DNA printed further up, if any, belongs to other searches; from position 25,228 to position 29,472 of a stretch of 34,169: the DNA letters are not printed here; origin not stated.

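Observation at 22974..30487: Candidate flavin-based electron-bifurcating (Bfu/HydBC-type) imino-acid dehydrogenase: NuoEF fusion + 1314-aa Fe-S mega-fusion + DAO-family beta subunit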

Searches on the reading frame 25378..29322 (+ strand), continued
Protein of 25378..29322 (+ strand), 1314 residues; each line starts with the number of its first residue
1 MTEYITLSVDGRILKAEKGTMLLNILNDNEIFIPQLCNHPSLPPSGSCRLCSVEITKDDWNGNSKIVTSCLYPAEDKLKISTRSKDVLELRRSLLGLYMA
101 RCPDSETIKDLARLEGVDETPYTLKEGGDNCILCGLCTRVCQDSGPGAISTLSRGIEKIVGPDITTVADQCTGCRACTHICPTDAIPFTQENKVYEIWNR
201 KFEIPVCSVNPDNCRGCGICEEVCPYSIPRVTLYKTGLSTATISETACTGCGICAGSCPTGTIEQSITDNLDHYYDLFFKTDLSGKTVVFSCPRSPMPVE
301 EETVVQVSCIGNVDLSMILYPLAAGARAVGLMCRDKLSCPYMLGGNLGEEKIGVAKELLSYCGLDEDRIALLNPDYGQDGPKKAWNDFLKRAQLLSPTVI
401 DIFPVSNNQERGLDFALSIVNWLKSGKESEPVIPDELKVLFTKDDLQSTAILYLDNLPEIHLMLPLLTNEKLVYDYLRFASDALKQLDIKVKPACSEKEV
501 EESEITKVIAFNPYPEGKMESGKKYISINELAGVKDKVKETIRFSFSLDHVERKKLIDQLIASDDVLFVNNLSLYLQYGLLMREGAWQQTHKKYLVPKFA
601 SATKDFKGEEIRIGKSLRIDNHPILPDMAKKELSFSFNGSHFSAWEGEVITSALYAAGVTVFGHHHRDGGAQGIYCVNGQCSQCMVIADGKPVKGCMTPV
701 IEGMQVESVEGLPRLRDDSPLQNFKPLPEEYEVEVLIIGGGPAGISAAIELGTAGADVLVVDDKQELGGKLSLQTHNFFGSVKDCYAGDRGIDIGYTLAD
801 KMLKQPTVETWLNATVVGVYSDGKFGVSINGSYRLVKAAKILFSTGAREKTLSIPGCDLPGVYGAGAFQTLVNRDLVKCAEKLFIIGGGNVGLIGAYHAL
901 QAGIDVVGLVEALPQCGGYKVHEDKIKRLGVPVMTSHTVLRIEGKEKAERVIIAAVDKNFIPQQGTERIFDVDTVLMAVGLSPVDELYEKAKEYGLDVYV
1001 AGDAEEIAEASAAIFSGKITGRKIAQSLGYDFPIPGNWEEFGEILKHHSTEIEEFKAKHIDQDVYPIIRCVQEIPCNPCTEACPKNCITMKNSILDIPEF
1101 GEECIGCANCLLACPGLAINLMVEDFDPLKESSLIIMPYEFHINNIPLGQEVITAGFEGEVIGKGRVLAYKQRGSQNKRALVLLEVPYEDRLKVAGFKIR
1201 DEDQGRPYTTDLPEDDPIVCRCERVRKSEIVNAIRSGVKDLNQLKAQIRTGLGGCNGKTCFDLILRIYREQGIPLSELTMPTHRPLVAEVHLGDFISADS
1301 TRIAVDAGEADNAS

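Call 38: search_protein_families(library=pfam, proteins=[L010:1390-2607:+, L010:4186-5448:+, L010:6023-7381:+, L010:15129-16523:-, L010:16506-17201:+, L034:3078-4724:+, L034:4932-7088:+, L034:15578-16663:+, L034:16734-18689:-, L034:416-2179:+], max_evalue=0.00001)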
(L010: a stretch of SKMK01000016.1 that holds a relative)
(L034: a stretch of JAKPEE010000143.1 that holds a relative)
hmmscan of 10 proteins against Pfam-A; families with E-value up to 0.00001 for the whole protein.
L010:1390-2607:+ (405 aa): 1 family
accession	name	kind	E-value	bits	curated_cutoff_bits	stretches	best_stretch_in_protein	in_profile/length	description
PF04235.18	DUF418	-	4e-46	157.4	23.6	1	235-397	2-162/163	Protein of unknown function (DUF418)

L010:4186-5448:+ (420 aa): 7 families
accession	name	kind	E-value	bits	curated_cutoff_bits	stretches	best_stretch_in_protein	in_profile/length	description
PF02353.26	CMAS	-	7.3e-97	324.4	27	1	134-400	4-273/273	Mycolic acid cyclopropane synthetase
PF25371.1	DUF7884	-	4e-22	78.7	27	1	34-115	9-89/90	Domain of unknown function (DUF7884)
PF13649.12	Methyltransf_25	-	8.2e-18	65.3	27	1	197-293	2-97/97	Methyltransferase domain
PF08241.18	Methyltransf_11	-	3.4e-14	53.7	21.2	1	197-295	1-93/95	Methyltransferase domain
PF13489.12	Methyltransf_23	-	4.2e-12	46.5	27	1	180-332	8-154/164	Methyltransferase domain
PF08242.18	Methyltransf_12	-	1.1e-10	42.6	30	1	197-294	1-97/98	Methyltransferase domain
PF13847.12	Methyltransf_31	-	1.4e-09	38.2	27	1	191-300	2-112/145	Methyltransferase domain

L010:6023-7381:+ (452 aa): 2 families
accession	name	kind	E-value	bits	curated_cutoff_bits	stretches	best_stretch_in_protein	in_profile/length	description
PF03594.19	BenE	-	6e-78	262.8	27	1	53-425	3-376/378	Benzoate membrane transport protein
PF16983.11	MFS_MOT1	-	5e-08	33.7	30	1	67-180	10-108/111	Molybdate transporter of MFS superfamily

L010:15129-16523:- (464 aa): 4 families
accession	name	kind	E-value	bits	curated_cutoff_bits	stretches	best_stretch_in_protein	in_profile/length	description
PF00817.25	IMS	-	9.5e-47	159.1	23.2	1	90-232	1-148/148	impB/mucB/samB family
PF11799.13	IMS_C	-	3.1e-27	95.6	20.7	1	319-425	2-109/109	impB/mucB/samB family C-terminal domain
PF21999.2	IMS_HHH_1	-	3.3e-09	37.5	27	1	259-308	3-53/53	DNA polymerase-iota, thumb domain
PF11798.14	IMS_HHH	-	6.9e-06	26.4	24.4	0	246-275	3-32/32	IMS family HHH motif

L010:16506-17201:+ (231 aa): 1 family
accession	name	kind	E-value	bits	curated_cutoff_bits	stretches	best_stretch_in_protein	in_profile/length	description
PF01564.23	Spermine_synth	-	4.5e-07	30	22.9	1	64-202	17-139/186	Spermine/spermidine synthase domain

L034:3078-4724:+ (548 aa): 9 families
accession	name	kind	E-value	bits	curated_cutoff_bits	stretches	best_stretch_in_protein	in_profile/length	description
PF00158.32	Sigma54_activat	-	2.8e-70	235.8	20.2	1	228-394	2-167/168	Sigma-54 interaction domain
PF25601.1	AAA_lid_14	-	6.2e-28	96.9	27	1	400-478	1-79/87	AAA+ ATPase lid domain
PF14532.12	Sigma54_activ_2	-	3.5e-20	73.1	25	1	231-399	4-138/138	Sigma-54 interaction domain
PF02954.25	HTH_8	-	5.6e-14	52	22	1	497-534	5-42/42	Bacterial regulatory protein, Fis family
PF13426.13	PAS_9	-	4.1e-10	40.3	27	1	101-192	2-103/103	PAS domain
PF00989.32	PAS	-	5e-08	33.4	22.6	1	91-139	2-50/113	PAS fold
PF01078.27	Mg_chelatase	-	1.3e-07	31.7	20.3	0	303-337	89-123/207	Magnesium chelatase, subunit ChlI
PF13188.13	PAS_8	-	6.5e-07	29.5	21.8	1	91-142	2-50/65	PAS domain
PF07728.20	AAA_5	-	7.3e-07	29.7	22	1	251-370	2-123/139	AAA domain (dynein-related subfamily)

L034:4932-7088:+ (718 aa): 2 families
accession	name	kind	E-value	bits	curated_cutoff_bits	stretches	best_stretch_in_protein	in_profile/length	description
PF01314.23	AFOR_C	-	2.5e-107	359.8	27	1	265-705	3-385/385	Aldehyde ferredoxin oxidoreductase, domains 2 & 3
PF02730.20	AFOR_N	-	6.8e-46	157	29.8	1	31-244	1-197/199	Aldehyde ferredoxin oxidoreductase, N-terminal domain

L034:15578-16663:+ (361 aa): 3 families
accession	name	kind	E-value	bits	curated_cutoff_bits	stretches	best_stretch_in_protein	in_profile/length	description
PF03193.22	RsgA_GTPase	-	2.4e-49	168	30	1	90-265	1-174/174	RsgA GTPase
PF00005.33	ABC_tran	-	1.2e-06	29.6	25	1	191-231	5-45/137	ABC transporter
PF01926.29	MMR_HSR1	-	6.5e-06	26.7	21.9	0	199-259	1-56/113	50S ribosome-binding GTPase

L034:16734-18689:- (651 aa): 11 families
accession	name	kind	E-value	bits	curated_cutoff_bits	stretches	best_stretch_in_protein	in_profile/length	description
PF02906.19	Fe_hyd_lg_C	-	2e-92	309.7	22.1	1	279-561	2-245/245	Iron only hydrogenase large subunit, C-terminal domain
PF02256.22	Fe_hyd_SSU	-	2.5e-21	75.9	24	1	579-631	4-56/56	Iron hydrogenase small subunit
PF13510.11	Fer2_4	-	1.1e-17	64.3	22.8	1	60-132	6-81/82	2Fe-2S iron-sulfur cluster binding domain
PF10588.14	NADH-G_4Fe-4S_3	-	7.2e-17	61.1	27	1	139-178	1-40/40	NADH-ubiquinone oxidoreductase-G iron-sulfur binding region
PF00037.32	Fer4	-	1e-07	31.9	21.1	1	245-261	8-24/24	4Fe-4S binding domain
PF12838.12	Fer4_7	-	1.2e-07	32.5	27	1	201-259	1-52/52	4Fe-4S dicluster domain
PF00111.32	Fer2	-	1.2e-07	32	21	1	64-123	7-62/77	2Fe-2S iron-sulfur cluster binding domain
PF13484.11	Fer4_16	-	1.1e-06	29.8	30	0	245-263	2-20/66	4Fe-4S double cluster binding domain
PF13237.11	Fer4_10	-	1.4e-06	28.5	25.5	0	242-264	6-30/53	4Fe-4S dicluster domain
PF12837.12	Fer4_6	-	7.5e-06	26.1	25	0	195-215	2-22/24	4Fe-4S binding domain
PF13187.11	Fer4_9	-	9.4e-06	26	27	1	201-259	1-51/52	4Fe-4S dicluster domain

L034:416-2179:+ (587 aa): 2 families
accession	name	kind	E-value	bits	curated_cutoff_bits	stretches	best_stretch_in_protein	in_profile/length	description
PF04055.27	Radical_SAM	-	1.3e-25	90.9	29.5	1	189-348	3-166/166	Radical SAM superfamily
PF02310.24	B12-binding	-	1.5e-14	54.3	32.1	1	29-125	12-117/121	B12 binding domain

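Call 40: find_encoding_contigs(protein=P0116, flank=10000, max_places=2)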
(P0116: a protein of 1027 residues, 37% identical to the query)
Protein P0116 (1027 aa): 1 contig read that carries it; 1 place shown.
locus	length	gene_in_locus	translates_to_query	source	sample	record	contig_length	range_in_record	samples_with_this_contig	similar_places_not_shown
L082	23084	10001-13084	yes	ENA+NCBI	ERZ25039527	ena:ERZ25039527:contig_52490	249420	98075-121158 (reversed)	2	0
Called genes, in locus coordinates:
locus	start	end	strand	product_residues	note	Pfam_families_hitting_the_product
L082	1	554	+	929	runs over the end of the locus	PF00005:ABC_tran (faint), PF02463:SMC_N (faint), PF13191:AAA_16 (faint), PF13304:AAA_21 (faint), PF13481:AAA_25 (faint), PF13555:AAA_29 (faint), PF17760:UvrA_inter (weak), PF17755:UvrA_DNA-bind, +2 more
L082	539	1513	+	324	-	PF01073:3Beta_HSD, PF01370:Epimerase, PF02719:Polysacc_synt_2, PF04321:RmlD_sub_bind, PF05368:NmrA, PF07993:NAD_binding_4 (faint), PF13460:NAD_binding_10, PF16363:GDP_Man_Dehyd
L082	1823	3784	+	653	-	PF00512:HisKA, PF02518:HATPase_c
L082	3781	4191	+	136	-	PF00072:Response_reg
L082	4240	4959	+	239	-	PF00989:PAS, PF08448:PAS_4 (weak), PF13188:PAS_8 (weak), PF13426:PAS_9, PF00512:HisKA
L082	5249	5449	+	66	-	-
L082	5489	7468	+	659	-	PF00682:HMGL-like, PF02436:PYC_OADA, PF25917:BSH_RND (faint), PF00364:Biotin_lipoyl, PF25973:BSH_CzcB (faint)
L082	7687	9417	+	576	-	PF01512:Complex1_51K, PF10531:SLBB (weak), PF12797:Fer4_2 (faint), PF10589:NADH_4Fe-4S, PF12838:Fer4_7 (weak), PF13187:Fer4_9 (weak), PF00037:Fer4 (weak)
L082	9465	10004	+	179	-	PF01257:2Fe-2S_thioredx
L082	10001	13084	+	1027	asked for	PF13510:Fer2_4, PF12838:Fer4_7, PF14691:Fer4_20, PF07992:Pyr_redox_2, PF13450:NAD_binding_8, PF12838:Fer4_7, PF14697:Fer4_21, PF02662:FlpD, +13 more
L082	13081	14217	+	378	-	PF13183:Fer4_8, PF13187:Fer4_9 (weak), PF13534:Fer4_17 (weak), PF02754:CCG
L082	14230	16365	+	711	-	PF13510:Fer2_4, PF00070:Pyr_redox (faint), PF01494:FAD_binding_3 (weak), PF03486:HI0933_like (weak), PF07992:Pyr_redox_2, PF12831:FAD_oxidored, PF13450:NAD_binding_8 (faint), PF04324:Fer2_BFD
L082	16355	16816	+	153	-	PF01266:DAO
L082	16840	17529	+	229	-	PF01266:DAO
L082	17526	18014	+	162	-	PF13622:4HBT_3 (faint), PF03061:4HBT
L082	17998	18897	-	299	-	-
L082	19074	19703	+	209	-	PF07638:Sigma70_ECF (weak), PF04542:Sigma70_r2, PF08281:Sigma70_r4_2, PF04545:Sigma70_r4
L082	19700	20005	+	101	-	-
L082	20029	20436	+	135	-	-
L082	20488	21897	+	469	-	PF02321:OEP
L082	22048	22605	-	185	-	PF01558:POR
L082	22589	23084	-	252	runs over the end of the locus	PF02775:TPP_enzyme_C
